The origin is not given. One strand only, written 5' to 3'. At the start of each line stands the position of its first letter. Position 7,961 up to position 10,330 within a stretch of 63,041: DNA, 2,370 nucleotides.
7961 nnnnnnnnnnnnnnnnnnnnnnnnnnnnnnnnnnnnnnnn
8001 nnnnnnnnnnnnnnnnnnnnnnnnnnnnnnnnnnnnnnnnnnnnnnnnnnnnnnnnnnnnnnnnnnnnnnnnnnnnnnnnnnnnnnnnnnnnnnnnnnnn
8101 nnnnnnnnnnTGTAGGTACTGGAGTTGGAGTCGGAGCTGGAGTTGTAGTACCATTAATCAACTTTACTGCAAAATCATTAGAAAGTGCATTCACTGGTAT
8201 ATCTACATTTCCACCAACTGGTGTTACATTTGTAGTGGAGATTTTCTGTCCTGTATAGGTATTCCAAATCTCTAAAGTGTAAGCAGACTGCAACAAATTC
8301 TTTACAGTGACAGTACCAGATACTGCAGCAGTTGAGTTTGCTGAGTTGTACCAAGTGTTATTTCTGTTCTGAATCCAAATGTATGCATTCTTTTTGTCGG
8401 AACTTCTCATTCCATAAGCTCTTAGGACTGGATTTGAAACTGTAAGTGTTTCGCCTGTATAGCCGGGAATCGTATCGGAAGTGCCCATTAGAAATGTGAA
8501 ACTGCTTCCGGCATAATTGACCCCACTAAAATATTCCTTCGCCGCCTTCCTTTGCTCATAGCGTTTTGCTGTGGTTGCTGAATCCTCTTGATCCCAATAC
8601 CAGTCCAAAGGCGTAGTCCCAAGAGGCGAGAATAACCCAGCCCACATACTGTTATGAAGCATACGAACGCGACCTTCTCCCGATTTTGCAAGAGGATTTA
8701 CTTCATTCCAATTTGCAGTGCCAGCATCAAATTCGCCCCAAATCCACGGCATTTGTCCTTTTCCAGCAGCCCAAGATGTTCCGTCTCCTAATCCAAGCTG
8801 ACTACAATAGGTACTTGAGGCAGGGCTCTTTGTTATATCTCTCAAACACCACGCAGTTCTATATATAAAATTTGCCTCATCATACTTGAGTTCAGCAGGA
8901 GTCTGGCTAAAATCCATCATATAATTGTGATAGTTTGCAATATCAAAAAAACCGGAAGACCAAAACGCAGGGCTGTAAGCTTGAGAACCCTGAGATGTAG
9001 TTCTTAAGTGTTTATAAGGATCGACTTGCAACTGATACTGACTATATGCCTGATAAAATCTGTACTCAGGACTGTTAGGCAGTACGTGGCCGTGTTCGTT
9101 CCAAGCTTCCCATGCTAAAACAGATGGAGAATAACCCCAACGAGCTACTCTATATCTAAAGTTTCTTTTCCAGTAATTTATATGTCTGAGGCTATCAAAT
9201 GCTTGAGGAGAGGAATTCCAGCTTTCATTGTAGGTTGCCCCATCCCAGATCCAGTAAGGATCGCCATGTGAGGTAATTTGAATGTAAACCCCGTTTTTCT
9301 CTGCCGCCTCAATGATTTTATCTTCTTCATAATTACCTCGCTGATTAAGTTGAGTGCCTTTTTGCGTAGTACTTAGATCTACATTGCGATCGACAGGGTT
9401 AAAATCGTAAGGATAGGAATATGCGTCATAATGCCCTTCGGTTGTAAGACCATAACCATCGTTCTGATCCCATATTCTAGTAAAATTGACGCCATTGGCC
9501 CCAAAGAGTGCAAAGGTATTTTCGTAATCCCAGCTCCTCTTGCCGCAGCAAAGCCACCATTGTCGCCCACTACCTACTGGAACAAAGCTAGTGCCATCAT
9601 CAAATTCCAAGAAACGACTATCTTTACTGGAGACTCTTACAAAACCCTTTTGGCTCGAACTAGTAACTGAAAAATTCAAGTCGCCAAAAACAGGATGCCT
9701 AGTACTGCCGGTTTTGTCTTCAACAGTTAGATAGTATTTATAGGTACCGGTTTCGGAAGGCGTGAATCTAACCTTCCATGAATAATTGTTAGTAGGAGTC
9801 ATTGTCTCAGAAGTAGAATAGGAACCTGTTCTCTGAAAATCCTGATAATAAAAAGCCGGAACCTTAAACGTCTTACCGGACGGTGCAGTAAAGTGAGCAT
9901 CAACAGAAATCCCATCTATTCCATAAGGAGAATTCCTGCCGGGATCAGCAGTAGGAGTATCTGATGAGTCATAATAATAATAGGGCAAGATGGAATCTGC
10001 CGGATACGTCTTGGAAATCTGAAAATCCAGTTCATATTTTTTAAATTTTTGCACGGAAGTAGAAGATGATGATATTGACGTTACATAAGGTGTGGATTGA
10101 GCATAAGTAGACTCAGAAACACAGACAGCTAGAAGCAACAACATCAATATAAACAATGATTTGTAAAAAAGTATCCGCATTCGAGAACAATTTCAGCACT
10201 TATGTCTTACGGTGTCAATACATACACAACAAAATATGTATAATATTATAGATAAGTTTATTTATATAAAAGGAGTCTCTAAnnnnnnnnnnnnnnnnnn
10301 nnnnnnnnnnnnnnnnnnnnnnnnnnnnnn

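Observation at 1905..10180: Three-gene surface operon: GH5-like/dockerin/beta-propeller giant, cohesin-like + CBM anchor protein, YYY membrane protein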

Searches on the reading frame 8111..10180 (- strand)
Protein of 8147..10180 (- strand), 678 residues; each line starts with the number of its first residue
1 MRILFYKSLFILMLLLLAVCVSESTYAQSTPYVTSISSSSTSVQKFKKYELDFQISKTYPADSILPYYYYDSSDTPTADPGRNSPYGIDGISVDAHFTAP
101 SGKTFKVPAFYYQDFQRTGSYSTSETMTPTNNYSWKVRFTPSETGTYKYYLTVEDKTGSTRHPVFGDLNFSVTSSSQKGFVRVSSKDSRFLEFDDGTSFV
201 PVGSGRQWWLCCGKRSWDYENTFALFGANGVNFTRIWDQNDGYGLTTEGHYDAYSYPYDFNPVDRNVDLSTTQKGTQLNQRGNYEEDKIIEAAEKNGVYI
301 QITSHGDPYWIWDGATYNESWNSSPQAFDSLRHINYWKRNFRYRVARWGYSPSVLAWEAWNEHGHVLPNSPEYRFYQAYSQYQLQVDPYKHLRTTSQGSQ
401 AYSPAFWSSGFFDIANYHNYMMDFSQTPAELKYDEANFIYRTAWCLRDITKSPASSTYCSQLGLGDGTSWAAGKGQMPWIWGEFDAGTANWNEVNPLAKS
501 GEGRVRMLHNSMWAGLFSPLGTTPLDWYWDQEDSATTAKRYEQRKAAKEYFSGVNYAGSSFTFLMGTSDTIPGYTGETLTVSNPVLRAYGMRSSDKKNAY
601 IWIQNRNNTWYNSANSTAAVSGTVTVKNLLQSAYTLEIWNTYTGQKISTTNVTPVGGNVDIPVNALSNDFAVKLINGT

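Call 17: find_homologous_proteins(query=window:8147-10180:-, max_evalue=0.001)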
Query seq(678 aa) (678 aa): 292 proteins with E <= 0.001 among 8000 candidates; the best 120 are listed.
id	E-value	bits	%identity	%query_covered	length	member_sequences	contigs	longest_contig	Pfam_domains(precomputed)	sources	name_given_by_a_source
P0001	0.0e+0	1507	96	98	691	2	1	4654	PF16586.12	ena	-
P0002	6.3e-279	945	59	99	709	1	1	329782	PF16586.12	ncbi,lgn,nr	ncbi:MAG: DUF5060 domain-containing protein [Chloroflexi bacterium]|nr:DUF5060 domain-containing pro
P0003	2.7e-270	917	57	98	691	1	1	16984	PF16586.12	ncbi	-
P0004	2.3e-260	884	58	97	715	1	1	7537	PF16586.12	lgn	-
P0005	5.6e-255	866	56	99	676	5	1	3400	PF16586.12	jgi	jgi:hypothetical protein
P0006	1.5e-254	865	57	98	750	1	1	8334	PF16586.12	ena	-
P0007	3.2e-251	854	54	97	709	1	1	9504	PF16586.12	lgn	-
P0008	8.7e-227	773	52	99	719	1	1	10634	PF00404.25,PF16586.12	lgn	-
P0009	5.7e-226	770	53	98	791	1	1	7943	PF16586.12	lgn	-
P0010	4.8e-224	764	52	98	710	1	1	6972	PF16586.12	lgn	-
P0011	1.5e-222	759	52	98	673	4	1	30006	PF16586.12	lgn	-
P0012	1.5e-222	759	52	99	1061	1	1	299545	PF00404.25,PF16586.12,PF13620.13,PF22904.4,PF17210.10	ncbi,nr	ncbi:MAG: DUF5060 domain-containing protein [Chloroflexi bacterium]|nr:DUF5060 domain-containing pro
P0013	4.2e-221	754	51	99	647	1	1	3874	PF16586.12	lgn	-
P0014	8.4e-221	753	52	98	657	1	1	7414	PF16586.12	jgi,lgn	jgi:hypothetical protein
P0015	1.6e-220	752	50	100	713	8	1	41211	PF16586.12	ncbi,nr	ncbi:DUF5060 domain-containing protein [Candidatus Microgenomates bacterium]|nr:MAG: DUF5060 domain-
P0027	8.9e-207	707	49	97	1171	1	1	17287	PF13360.14,PF16586.12,PF13570.14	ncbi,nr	ncbi:MAG: PQQ-binding-like beta-propeller repeat protein [Anaerolineae bacterium]|nr:PQQ-binding-lik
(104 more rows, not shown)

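Call 18: find_encoding_contigs(protein=P0001, flank=10000, max_places=3)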
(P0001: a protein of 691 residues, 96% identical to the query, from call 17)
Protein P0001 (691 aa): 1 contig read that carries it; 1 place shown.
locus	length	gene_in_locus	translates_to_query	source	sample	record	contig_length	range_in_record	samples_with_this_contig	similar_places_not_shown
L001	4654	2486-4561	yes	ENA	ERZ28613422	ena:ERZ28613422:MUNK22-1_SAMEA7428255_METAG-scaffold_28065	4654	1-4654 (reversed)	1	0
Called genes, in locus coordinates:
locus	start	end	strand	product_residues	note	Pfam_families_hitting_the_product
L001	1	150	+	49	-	?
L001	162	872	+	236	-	PF00588:SpoU_methylase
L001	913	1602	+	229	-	PF09335:VTT_dom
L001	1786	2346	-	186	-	-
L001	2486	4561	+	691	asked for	PF16586:DUF5060 (weak)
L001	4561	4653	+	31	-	?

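Call 19: find_encoding_contigs(protein=P0015, flank=10000, max_places=3)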
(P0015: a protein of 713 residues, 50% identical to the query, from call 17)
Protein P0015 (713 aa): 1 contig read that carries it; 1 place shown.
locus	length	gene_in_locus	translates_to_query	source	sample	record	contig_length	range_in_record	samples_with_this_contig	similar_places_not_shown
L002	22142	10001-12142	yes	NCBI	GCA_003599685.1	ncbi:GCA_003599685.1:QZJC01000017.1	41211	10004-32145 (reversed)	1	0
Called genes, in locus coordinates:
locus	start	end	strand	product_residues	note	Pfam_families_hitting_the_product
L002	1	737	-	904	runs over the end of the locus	PF07517:SecA_DEAD, PF01043:SecA_PP_bind, PF21090:P-loop_SecA, PF07516:SecA_SW, PF02810:SEC-C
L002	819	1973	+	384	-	PF26514:DUF8173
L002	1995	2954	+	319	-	PF13175:AAA_15 (faint), PF00005:ABC_tran, PF13304:AAA_21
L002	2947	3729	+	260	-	PF01061:ABC2_membrane, PF12679:ABC2_membrane_2 (faint), PF12698:ABC2_membrane_3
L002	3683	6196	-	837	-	PF00690:Cation_ATPase_N, PF00122:E1-E2_ATPase, PF00702:Hydrolase, PF13246:Cation_ATPase (weak), PF00689:Cation_ATPase_C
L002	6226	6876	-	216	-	PF01564:Spermine_synth, PF13649:Methyltransf_25 (weak)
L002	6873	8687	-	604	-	PF13304:AAA_21 (faint), PF00005:ABC_tran, PF02463:SMC_N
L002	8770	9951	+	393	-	PF05496:RuvB_N, PF00158:Sigma54_activat (faint), PF00004:AAA, PF07728:AAA_5 (weak), PF13173:AAA_14 (weak), PF20720:nSTAND3 (weak), PF16193:AAA_assoc_2, PF12002:MgsA_C, +1 more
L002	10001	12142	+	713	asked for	PF16586:DUF5060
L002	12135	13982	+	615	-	PF13570:Beta-prop_ACSF4, PF13360:PQQ_2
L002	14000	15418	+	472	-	-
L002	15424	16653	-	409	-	PF02403:Seryl_tRNA_N, PF00587:tRNA-synt_2b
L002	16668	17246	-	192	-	PF01966:HD (weak)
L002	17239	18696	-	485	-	PF01336:tRNA_anti-codon, PF00152:tRNA-synt_2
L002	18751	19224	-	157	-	PF03449:GreA_GreB_N, PF01272:GreA_GreB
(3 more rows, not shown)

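Call 20: find_encoding_contigs(protein=P0027, flank=10000, max_places=3)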
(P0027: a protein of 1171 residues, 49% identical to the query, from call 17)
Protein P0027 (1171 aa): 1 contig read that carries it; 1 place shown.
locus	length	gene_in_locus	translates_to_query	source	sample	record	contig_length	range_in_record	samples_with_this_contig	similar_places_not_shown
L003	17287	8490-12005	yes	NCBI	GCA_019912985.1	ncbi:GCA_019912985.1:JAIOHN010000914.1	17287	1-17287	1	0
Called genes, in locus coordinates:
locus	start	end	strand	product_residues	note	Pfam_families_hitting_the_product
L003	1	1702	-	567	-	PF02897:Peptidase_S9_N, PF00326:Peptidase_S9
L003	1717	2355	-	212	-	PF13472:Lipase_GDSL_2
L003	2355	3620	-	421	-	PF00155:Aminotran_1_2, PF01053:Cys_Met_Meta_PP (weak)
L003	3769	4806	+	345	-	PF00248:Aldo_ket_red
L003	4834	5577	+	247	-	PF01261:AP_endonuc_2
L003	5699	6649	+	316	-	PF02156:Glyco_hydro_26 (weak)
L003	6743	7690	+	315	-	PF13365:Trypsin_2, PF00595:PDZ (weak), PF13180:PDZ_2, PF17820:PDZ_6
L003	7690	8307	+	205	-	PF00089:Trypsin (weak), PF13365:Trypsin_2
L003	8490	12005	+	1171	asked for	PF13360:PQQ_2, PF13570:Beta-prop_ACSF4, PF16586:DUF5060 (weak)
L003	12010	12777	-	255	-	PF00106:adh_short, PF08659:KR, PF13561:adh_short_C2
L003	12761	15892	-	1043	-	PF00069:Pkinase, PF07714:PK_Tyr_Ser-Thr, PF17667:Pkinase_fungal (faint), PF13191:AAA_16, PF17874:TPR_MalT, PF13424:TPR_12, PF17874:TPR_MalT, PF13424:TPR_12, +6 more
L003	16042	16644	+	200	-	PF22666:Glyco_hydro_2_N2, PF02837:Glyco_hydro_2_N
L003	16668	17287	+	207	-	PF02836:Glyco_hydro_2_C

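Call 48: find_related_loci(query=A2, collection=genome_contigs, flank=10000)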
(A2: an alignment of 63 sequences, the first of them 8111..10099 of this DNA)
Query A2 (663 aa) in genome_contigs; peptide patterns used: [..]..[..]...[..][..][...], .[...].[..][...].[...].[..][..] (x = any residue, [..] = any of these).
599 stretches matched a pattern (row limit reached: there are more); 583 encode a relative of the query (tblastn E <= 1e-3); the best 80 are kept; 80 distinct loci.
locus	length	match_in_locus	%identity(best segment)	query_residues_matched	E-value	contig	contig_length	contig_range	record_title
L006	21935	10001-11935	65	2-648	0e+0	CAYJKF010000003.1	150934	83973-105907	MAG TPA_asm: uncultured Candidatus Saccharibacteria bacterium isolate ERP124720_co1_172 genome assembly, contig: NODE_13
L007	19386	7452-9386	61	1-648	0e+0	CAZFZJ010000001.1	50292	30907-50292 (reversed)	MAG TPA_asm: uncultured Candidatus Saccharibacteria bacterium isolate SRP290908_co2_230 genome assembly, contig: NODE_78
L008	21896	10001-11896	63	13-648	0e+0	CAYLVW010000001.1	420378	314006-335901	MAG TPA_asm: uncultured Candidatus Saccharibacteria bacterium isolate SRP286056_co1_134 genome assembly, contig: NODE_4_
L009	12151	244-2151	58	2-647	0e+0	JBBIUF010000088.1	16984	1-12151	MAG: Chloroflexota bacterium isolate RSF170216_bin_47 NODE_3852_length_16984_cov_5.708311, whole genome shotgun sequence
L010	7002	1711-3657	58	2-662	0e+0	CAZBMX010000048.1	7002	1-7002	MAG TPA_asm: uncultured Pseudomonadales bacterium isolate SRP192515_co1_124 genome assembly, contig: NODE_11222_length_7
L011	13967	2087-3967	53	3-663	0e+0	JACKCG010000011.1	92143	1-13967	MAG: Anaerolineaceae bacterium isolate HK-STAS-CHLO-41 HK-STAS-CHLO-41_11, whole genome shotgun sequence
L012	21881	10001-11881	53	3-663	0e+0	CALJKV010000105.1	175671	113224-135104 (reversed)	MAG TPA_asm: uncultured Chloroflexi bacterium isolate SRR6227243_bin.47_CONCOCT_v1.1_MAG genome assembly, contig: ERZ795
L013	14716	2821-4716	52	2-663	0e+0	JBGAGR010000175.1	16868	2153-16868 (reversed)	MAG: Aggregatilineales bacterium isolate MAG_MBR_H125.63 MBRH125-63_opera_contig_6214, whole genome shotgun sequence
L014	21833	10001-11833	54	2-647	0e+0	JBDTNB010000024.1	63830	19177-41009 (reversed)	MAG: Chloroflexota bacterium isolate cluster3_bin.14 NODE_986_length_63830_cov_14.732325, whole genome shotgun sequence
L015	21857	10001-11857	53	6-659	0e+0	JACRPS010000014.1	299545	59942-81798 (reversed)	MAG: Chloroflexi bacterium isolate NC_groundwater_1993_Pr3_S-0.65um_60_4 SR2-18-Sp65_coassembly_scaffold_8032, whole gen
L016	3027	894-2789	51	6-660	0e+0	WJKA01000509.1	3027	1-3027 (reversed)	MAG: Chitinivibrionales bacterium isolate Bin_432 k141_3624908, whole genome shotgun sequence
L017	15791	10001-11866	52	6-662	0e+0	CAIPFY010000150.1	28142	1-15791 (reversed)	MAG: uncultured Chloroflexi bacterium isolate Loclat_bin-07687 genome assembly, contig: bin-07687:150/464, whole genome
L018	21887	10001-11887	52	1-662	0e+0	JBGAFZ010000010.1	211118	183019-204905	MAG: Aggregatilineales bacterium isolate MAG_MBR_H125.55 MBRH125-55_opera_contig_413, whole genome shotgun sequence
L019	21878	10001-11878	53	2-663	0e+0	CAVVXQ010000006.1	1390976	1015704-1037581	MAG: uncultured Chloroflexia bacterium isolate MFD05442.bin.2.222 genome assembly, contig: contig_5705, whole genome sho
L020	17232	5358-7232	49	3-663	0e+0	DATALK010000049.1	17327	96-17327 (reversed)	MAG TPA_asm: Phototrophicaceae bacterium isolate SMAG_U6962 k141_344220, whole genome shotgun sequence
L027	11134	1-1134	63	269-648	6e-160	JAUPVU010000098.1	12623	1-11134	MAG: Patescibacteria group bacterium isolate erpe_2018_sw_33hr_WHONDRS-SW48-000096_B_bin.51 scaffold_516881, whole genom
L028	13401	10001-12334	49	4-647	6e-125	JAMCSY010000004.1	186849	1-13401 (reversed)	MAG: Patescibacteria group bacterium isolate FK_Sedi_A_Bin.193 NODE_63_length_186849_cov_10.4775, whole genome shotgun s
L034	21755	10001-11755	30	48-661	6e-63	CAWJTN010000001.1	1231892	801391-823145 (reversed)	MAG: Candidatus Roizmanbacteria bacterium isolate MFD04408.bin.1.61 genome assembly, contig: contig_30883, whole genome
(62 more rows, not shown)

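Call 56: predict_structure(alignment_id=A2)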
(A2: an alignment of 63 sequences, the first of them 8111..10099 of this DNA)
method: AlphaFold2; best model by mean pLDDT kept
length: 663 residues; sequences in the alignment: 63
mean_pLDDT: 93.2   pTM: 0.93
mean pLDDT of the five models: 93.2, 93.0, 93.0, 92.1, 91.3
residues with pLDDT >= 90: 551; 70-90: 86; 50-70: 12; < 50: 14
segments of 3 or more residues with pLDDT < 50: 229-231, 653-663
pLDDT, mean of each block of 10 residues (from residue 1): 93 98 98 92 97 94 98 98 97 92 95 99 98 98 98 97 97 97 85 98 97 75 66 72 90 94 98 96 93 92 97 98 98 95 98 98 98 92 96 87 95 93 75 84 85 96 94 97 98 97 96 98 96 97 90 98 98 98 96 98 97 98 97 98 96 47 48
secondary structure, 60 per line:
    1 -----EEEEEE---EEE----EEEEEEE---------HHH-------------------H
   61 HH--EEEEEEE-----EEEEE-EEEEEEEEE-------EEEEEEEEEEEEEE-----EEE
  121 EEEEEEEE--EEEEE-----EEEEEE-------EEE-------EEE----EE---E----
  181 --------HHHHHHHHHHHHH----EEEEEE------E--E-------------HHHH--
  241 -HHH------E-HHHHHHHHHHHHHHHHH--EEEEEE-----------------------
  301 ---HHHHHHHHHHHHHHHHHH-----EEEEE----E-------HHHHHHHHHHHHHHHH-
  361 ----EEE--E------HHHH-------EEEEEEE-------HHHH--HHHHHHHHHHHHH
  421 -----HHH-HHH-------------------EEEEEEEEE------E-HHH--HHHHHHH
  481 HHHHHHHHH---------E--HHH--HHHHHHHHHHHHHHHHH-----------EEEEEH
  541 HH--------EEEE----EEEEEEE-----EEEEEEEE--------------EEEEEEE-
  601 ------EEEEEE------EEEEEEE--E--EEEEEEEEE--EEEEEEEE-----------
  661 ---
elements in order: E6-11 E15-17 E22-28 E65-71 E77-81 E83-91 E99-112 E118-128 E131-135 E141-146 E154-156 E164-166 H189-201 E206-211 H235-238 H253-269 E272-277 H304-321 E327-331 H344-359 E365-367 H377-380 E388-394 H402-405 H408-420 E452-460 H474-489 H507-523 E535-539 E551-554 E559-565 E571-578 E593-599 E607-612 E619-625 E631-639 E642-649

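Call 59: fold_search(model_id=the predicted structure, library=pdb)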
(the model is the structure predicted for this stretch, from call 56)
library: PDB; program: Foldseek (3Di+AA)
matches with E <= 10: 1503; with E <= 0.001: 383
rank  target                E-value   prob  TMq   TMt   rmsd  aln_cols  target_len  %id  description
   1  9gpe_A                2.8e-42  1.00  0.70  0.82   4.7       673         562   21  ManDH5 E303Q in complex with mannotetraose after co-crystalliztion with mannotetraose at 1.6 angstroms resolution a be (released 2025-09-17)
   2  9gpa                  6.1e-42  1.00  0.69  0.80   5.1       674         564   22  ManDH5- a beta-D-Mannanase of GH5 family from Dictyoglomus thermophilium (released 2025-09-17)
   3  9gmj                  8.0e-42  1.00  0.70  0.82   5.0       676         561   21  The crystal structure of ManDH5 Selenomethionine derivative at 1.6 Angstroms resolution - a beta-D-Mannanase of GH5 fami (released 2025-09-10)
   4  9gpg_A                1.2e-41  1.00  0.69  0.81   5.1       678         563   21  Complex of ManDH5 native enzyme with Mannobiose after co crystallization with Mannopentaose at 1.7 angstroms resolutio (released 2025-09-17)
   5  9gpc                  1.7e-40  1.00  0.69  0.81   5.0       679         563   21  The crystal structure of ManDH5 E303Q mutant at 1.4 Angstroms Resolution - a beta-D-Mannanase of GH5 family from Dictyog (released 2025-09-17)
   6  4n0r_B                6.9e-17  1.00  0.54  0.68   6.4       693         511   12  Crystal structure of a putative glycoside hydrolase (BVU_0362) from Bacteroides vulgatus ATCC 8482 at 1.80 A resolutio (released 2013-10-23)
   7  4n0r_A                8.5e-17  1.00  0.55  0.69   6.2       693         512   11  Crystal structure of a putative glycoside hydrolase (BVU_0362) from Bacteroides vulgatus ATCC 8482 at 1.80 A resolutio (released 2013-10-23)
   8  5msy_B                1.3e-13  1.00  0.43  0.61   7.6       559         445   15  Glycoside hydrolase BT_1012 (released 2017-03-22)
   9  3kzs_B                2.6e-13  1.00  0.43  0.59   7.6       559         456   15  Crystal structure of glycosyl hydrolase family 5 (NP_809925.1) from BACTEROIDES THETAIOTAOMICRON VPI-5482 at 2.10 A re (released 2010-12-29)
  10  8iub_A                4.5e-13  1.00  0.39  0.46  18.3       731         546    8  Crystal structure of GH66 endodextranase from Flavobacterium johnsoniae in complex with isomaltotriose (released 2023-06-14)
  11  8t9w_B                4.8e-13  1.00  0.45  0.65   6.6       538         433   13  Crystal structure of a GH140 apiosidase derived from a lignocellulolytic enriched mangrove metagenome. (released 2024-02-07)
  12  5msy_C                7.3e-13  1.00  0.44  0.61   7.4       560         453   15  Glycoside hydrolase BT_1012 (released 2017-03-22)
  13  8t9w_C                1.4e-12  1.00  0.46  0.67   6.2       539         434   14  Crystal structure of a GH140 apiosidase derived from a lignocellulolytic enriched mangrove metagenome. (released 2024-02-07)
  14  3kzs_A                2.0e-12  1.00  0.42  0.58   7.8       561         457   15  Crystal structure of glycosyl hydrolase family 5 (NP_809925.1) from BACTEROIDES THETAIOTAOMICRON VPI-5482 at 2.10 A re (released 2010-12-29)
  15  4u3c_A                5.0e-12  1.00  0.40  0.40  19.6       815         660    8  Docking Site of Maltohexaose in the Mtb GlgE (released 2015-07-22)
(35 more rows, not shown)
